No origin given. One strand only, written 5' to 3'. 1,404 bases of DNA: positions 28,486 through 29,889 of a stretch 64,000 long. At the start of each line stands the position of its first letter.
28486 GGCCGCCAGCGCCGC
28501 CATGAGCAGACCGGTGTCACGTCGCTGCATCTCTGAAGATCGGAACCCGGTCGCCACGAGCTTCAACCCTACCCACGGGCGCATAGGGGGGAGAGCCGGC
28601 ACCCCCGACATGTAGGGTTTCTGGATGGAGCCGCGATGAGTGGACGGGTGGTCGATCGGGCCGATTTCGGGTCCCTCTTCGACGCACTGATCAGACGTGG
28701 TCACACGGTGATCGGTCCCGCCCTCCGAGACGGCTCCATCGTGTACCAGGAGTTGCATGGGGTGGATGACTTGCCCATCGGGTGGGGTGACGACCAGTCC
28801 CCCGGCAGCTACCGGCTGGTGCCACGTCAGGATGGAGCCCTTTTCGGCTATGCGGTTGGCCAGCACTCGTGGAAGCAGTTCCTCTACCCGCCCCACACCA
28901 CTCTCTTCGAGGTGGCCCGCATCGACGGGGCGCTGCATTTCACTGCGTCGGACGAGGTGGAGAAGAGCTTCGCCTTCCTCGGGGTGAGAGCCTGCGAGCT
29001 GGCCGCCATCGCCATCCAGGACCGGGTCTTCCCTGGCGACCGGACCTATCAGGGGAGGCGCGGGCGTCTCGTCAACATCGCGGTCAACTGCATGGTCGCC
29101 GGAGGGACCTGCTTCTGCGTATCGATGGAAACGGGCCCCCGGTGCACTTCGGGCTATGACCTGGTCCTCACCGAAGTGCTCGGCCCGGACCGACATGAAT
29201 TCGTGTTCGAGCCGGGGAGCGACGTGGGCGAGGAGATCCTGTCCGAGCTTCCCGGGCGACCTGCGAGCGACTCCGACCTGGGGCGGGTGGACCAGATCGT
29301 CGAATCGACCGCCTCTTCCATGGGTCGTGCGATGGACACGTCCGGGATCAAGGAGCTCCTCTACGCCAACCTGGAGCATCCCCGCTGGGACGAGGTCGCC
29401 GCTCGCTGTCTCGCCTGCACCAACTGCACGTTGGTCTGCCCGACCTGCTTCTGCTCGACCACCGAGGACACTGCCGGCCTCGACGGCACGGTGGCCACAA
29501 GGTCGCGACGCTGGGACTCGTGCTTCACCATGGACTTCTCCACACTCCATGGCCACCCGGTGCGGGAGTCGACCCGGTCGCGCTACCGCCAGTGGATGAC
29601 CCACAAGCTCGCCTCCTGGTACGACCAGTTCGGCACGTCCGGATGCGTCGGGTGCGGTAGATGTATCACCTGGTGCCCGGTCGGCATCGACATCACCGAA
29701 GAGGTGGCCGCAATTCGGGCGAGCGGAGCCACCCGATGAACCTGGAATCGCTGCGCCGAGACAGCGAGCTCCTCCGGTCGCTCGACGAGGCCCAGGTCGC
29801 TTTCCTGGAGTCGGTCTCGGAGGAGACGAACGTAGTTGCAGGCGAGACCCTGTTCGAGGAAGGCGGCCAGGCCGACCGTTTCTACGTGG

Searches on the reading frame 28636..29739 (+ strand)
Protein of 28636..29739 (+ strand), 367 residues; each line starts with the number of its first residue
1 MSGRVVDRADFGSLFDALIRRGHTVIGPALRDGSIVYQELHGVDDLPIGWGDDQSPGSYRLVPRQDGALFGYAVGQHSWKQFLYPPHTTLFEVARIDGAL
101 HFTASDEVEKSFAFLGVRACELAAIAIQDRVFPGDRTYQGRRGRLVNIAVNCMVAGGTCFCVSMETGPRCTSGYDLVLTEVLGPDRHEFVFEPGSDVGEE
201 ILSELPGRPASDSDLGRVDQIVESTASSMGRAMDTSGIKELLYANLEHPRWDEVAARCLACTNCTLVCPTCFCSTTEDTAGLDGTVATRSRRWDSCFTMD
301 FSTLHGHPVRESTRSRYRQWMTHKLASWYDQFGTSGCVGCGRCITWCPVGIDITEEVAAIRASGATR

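Call 7: search_protein_families(library=pfam, proteins=[window:28636-29739:+])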
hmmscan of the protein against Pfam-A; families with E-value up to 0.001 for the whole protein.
window:28636-29739:+ (367 aa): 11 families
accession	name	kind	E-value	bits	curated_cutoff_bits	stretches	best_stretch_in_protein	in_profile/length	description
PF17179.9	Fer4_22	-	1e-31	110.1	27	1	257-351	1-95/95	4Fe-4S dicluster domain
PF13746.11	Fer4_18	-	5e-07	30.3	27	1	313-355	37-79/114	4Fe-4S dicluster domain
PF13534.11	Fer4_17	-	7.1e-07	30.1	22.2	0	244-270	32-58/61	4Fe-4S dicluster domain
PF13187.11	Fer4_9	-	1.2e-06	28.8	27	0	337-357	2-22/52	4Fe-4S dicluster domain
PF12838.12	Fer4_7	-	1.9e-06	28.6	27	0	331-351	32-52/52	4Fe-4S dicluster domain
PF13183.11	Fer4_8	-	2.2e-06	28.5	27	1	256-351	3-68/68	4Fe-4S dicluster domain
PF13237.11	Fer4_10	-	6.6e-06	26.4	25.5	0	334-356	6-31/53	4Fe-4S dicluster domain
PF12797.12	Fer4_2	-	9.7e-06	25.7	24.5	0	334-349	7-22/22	4Fe-4S binding domain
PF14697.11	Fer4_21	-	4.3e-05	24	35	0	334-349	38-53/59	4Fe-4S dicluster domain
PF25160.1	LdpA_Fe-S-bd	-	5.8e-05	23.2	27.6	1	334-351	25-42/49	LdpA Fe-S cluster-binding domain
PF12837.12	Fer4_6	-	0.00036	20.8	25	0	255-270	6-21/24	4Fe-4S binding domain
